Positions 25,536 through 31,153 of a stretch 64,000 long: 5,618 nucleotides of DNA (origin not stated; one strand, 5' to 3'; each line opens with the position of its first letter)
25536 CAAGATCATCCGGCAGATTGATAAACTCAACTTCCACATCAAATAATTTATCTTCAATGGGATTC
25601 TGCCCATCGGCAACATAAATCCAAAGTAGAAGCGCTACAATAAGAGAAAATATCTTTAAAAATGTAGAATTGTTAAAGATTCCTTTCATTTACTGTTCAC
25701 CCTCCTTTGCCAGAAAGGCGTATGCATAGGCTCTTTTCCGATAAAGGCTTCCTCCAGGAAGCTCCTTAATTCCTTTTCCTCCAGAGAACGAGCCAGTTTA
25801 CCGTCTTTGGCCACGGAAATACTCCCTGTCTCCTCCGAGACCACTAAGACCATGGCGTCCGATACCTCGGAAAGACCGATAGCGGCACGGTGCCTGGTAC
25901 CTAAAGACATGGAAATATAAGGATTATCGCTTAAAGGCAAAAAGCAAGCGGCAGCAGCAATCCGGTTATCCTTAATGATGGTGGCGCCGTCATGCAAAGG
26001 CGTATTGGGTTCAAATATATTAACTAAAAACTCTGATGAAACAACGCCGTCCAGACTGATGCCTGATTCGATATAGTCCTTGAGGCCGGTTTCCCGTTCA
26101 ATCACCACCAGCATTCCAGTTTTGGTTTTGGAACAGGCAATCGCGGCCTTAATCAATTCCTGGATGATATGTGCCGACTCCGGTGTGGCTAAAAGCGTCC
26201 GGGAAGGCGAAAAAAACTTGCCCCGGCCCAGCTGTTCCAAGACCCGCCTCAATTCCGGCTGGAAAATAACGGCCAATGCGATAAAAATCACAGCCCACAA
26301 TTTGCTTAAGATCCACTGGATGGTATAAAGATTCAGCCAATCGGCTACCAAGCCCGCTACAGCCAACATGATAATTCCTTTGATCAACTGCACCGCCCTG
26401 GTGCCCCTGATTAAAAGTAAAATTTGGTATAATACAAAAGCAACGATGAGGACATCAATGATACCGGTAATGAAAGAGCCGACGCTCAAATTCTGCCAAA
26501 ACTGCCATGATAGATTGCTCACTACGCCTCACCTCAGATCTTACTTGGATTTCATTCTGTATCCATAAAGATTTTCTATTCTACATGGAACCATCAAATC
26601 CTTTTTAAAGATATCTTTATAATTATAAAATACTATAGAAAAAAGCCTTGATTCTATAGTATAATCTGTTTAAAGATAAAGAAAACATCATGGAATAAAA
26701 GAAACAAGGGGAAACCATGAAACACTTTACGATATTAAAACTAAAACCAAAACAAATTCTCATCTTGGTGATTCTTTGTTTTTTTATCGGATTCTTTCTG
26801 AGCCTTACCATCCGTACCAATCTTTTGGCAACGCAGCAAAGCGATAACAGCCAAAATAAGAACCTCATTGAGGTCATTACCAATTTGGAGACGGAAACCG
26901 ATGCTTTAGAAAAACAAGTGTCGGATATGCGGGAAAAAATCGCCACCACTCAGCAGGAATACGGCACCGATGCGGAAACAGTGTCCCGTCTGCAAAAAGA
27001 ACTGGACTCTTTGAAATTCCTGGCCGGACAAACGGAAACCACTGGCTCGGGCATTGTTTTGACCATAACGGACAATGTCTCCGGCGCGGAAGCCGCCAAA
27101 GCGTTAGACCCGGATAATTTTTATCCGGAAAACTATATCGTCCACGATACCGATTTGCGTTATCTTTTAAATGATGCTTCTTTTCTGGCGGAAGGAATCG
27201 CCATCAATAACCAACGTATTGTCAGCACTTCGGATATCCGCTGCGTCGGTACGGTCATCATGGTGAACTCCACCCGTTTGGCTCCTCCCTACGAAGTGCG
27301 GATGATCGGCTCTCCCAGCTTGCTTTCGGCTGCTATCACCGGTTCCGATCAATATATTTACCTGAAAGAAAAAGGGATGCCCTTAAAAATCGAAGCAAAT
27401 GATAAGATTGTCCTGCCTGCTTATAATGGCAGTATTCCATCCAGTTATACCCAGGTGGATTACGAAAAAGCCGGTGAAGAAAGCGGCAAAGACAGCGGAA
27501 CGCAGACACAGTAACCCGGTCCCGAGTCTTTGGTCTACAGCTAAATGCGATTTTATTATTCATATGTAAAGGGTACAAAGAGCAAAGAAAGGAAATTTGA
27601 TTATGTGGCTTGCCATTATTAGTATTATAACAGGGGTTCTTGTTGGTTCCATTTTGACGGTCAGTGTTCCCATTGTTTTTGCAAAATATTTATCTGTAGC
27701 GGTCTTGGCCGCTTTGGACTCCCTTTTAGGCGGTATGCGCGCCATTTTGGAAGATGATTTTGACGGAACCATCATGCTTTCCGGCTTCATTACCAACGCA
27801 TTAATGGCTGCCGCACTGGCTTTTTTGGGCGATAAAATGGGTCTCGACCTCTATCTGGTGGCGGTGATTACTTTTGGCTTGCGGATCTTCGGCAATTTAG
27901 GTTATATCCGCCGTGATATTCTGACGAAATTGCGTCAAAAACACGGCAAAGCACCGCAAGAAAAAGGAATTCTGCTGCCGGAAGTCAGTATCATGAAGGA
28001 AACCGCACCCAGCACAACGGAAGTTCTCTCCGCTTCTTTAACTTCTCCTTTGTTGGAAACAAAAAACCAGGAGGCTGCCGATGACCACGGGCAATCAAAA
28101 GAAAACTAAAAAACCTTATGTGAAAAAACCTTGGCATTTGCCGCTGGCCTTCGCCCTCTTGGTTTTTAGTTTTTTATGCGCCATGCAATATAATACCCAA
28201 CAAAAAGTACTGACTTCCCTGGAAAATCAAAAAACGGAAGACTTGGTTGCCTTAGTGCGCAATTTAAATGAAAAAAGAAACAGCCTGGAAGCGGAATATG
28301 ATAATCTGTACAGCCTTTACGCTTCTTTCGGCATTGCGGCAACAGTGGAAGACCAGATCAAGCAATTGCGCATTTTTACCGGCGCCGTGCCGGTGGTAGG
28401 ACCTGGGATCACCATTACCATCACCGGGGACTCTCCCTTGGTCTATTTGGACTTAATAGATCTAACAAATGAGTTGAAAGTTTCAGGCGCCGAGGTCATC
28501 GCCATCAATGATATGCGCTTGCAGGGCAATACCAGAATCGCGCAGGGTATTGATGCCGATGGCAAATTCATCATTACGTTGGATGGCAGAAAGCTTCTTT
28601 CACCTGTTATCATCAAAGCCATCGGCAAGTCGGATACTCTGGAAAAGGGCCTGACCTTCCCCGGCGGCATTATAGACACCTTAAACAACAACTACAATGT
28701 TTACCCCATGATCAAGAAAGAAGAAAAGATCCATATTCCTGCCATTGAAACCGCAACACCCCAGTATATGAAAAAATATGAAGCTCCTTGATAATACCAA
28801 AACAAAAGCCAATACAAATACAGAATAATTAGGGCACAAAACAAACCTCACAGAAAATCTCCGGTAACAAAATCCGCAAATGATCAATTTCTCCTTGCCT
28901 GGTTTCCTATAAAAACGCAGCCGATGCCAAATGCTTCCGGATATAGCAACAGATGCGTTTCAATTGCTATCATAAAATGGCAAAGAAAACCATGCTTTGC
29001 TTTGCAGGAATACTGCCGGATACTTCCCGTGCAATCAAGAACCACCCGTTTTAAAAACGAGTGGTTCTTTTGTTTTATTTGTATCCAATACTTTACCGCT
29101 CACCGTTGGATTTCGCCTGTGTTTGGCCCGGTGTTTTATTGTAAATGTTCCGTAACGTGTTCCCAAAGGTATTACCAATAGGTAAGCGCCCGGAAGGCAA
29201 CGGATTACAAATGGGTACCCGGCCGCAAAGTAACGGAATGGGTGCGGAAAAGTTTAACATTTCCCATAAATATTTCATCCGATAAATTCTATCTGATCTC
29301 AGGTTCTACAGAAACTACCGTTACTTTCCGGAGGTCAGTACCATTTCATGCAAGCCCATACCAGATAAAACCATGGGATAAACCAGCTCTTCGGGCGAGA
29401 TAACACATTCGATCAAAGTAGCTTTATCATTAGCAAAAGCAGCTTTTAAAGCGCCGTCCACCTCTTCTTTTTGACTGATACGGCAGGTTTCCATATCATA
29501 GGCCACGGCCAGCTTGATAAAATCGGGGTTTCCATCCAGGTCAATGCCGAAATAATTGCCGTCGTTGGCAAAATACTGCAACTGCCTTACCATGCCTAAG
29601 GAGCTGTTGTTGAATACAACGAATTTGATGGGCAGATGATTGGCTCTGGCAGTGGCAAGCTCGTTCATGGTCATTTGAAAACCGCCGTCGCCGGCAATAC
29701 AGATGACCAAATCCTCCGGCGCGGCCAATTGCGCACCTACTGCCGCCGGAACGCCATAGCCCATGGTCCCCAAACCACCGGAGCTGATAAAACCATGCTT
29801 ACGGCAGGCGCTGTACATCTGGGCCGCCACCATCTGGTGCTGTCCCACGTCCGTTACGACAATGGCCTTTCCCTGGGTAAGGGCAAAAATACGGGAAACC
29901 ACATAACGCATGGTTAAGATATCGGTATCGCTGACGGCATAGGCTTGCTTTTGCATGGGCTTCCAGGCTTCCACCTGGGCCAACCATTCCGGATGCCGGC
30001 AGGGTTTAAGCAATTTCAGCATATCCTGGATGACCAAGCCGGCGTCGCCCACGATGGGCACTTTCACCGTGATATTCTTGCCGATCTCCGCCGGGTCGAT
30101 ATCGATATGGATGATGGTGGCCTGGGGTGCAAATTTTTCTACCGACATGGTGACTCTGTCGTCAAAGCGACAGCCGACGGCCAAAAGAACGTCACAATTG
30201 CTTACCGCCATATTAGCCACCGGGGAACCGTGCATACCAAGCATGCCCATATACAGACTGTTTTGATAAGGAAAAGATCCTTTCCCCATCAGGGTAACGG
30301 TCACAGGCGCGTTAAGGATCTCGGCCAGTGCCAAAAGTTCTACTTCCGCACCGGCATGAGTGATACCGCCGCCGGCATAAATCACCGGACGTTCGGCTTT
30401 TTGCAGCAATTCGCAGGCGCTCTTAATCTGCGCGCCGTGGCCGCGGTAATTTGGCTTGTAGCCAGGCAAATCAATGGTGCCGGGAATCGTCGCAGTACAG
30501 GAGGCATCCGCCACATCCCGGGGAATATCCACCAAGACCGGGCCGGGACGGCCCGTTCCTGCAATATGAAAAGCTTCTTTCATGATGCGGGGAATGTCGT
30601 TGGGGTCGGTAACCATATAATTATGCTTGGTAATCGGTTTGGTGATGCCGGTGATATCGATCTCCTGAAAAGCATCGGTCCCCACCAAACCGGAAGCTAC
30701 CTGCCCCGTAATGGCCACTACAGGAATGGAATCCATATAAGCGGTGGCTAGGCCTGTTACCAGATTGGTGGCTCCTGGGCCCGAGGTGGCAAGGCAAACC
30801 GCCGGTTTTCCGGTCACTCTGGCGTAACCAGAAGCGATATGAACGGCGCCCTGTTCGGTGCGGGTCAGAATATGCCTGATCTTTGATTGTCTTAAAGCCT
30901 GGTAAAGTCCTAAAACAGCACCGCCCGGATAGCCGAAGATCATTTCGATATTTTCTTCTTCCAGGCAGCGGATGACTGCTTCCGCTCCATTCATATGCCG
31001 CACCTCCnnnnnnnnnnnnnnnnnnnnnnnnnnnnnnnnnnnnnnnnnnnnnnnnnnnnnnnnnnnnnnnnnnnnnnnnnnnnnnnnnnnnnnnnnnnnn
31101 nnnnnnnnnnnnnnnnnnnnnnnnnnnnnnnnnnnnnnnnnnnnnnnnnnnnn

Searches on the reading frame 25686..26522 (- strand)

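Call 51: search_protein_families(library=ncbifam, proteins=[window:25686-26522:-], max_evalue=1e-10)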
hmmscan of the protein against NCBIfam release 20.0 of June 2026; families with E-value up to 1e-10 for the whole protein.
window:25686-26522:- (278 aa): 3 families
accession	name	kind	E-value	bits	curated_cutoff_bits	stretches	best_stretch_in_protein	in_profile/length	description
TIGR00159.1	TIGR00159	equivalog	5.7e-83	278.1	188.8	1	11-261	4-251/254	diadenylate cyclase CdaA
NF038328.1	c-di-AMP_CdaS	exception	6.4e-42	143.3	225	1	121-243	65-187/191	sporulation-specific diadenylate cyclase CdaS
NF038327.1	c-di-AMP_CdaM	exception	1.1e-35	123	225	1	99-255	29-185/196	diadenylate cyclase CdaM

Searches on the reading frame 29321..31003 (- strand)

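Call 81: search_protein_families(library=ncbifam, proteins=[window:29321-31003:-], max_evalue=1e-8)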
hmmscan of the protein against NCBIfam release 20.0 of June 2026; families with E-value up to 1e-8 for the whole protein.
window:29321-31003:- (560 aa): 52 families (the best 25 are shown)
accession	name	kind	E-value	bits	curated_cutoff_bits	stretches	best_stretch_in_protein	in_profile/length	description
TIGR00118.1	acolac_lg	equivalog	3.7e-227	755.2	538.35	1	4-556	1-555/557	biosynthetic-type acetolactate synthase large subunit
NF004710.0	PRK06048.1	equivalog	2.7e-224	745.8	976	1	2-555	6-557/561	acetolactate synthase large subunit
NF004919.0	PRK06276.1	equivalog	1.9e-211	703.4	866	1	4-556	1-558/582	acetolactate synthase large subunit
NF005824.0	PRK07710.1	equivalog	5.9e-210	698.4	976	1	2-555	15-568/573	acetolactate synthase large subunit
NF005860.0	PRK07789.1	equivalog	7.9e-206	685.1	881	1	2-554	32-597/615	acetolactate synthase large subunit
NF005228.0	PRK06725.1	equivalog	3.6e-199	662.7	991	1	2-556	14-566/571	acetolactate synthase large subunit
NF005058.0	PRK06466.1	equivalog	7.4e-194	645.4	951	1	1-558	1-570/574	acetolactate synthase 3 large subunit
NF005651.0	PRK07418.1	subfamily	2.4e-192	640.4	942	1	3-555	18-579/617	acetolactate synthase large subunit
NF006524.0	PRK08978.1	equivalog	1.6e-191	637.3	738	1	4-555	1-544/548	acetolactate synthase 2 catalytic subunit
NF006581.0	PRK09107.1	equivalog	6.5e-191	635.6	974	1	2-557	9-575/595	acetolactate synthase 3 large subunit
NF006319.0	PRK08527.1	equivalog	1.1e-190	634.8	905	1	1-558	1-561/565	acetolactate synthase large subunit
NF005409.0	PRK06965.1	equivalog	3.4e-185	616.8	1035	1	3-558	20-584/587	acetolactate synthase 3 catalytic subunit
NF006525.0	PRK08979.1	equivalog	2.3e-178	594.2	1084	1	1-557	1-567/572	acetolactate synthase 3 large subunit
NF005364.0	PRK06882.1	equivalog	2e-176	587.7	1083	1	1-558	1-568/574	acetolactate synthase 3 large subunit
NF005584.0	PRK07282.1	equivalog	1.1e-175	585.4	970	1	5-555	11-560/566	acetolactate synthase large subunit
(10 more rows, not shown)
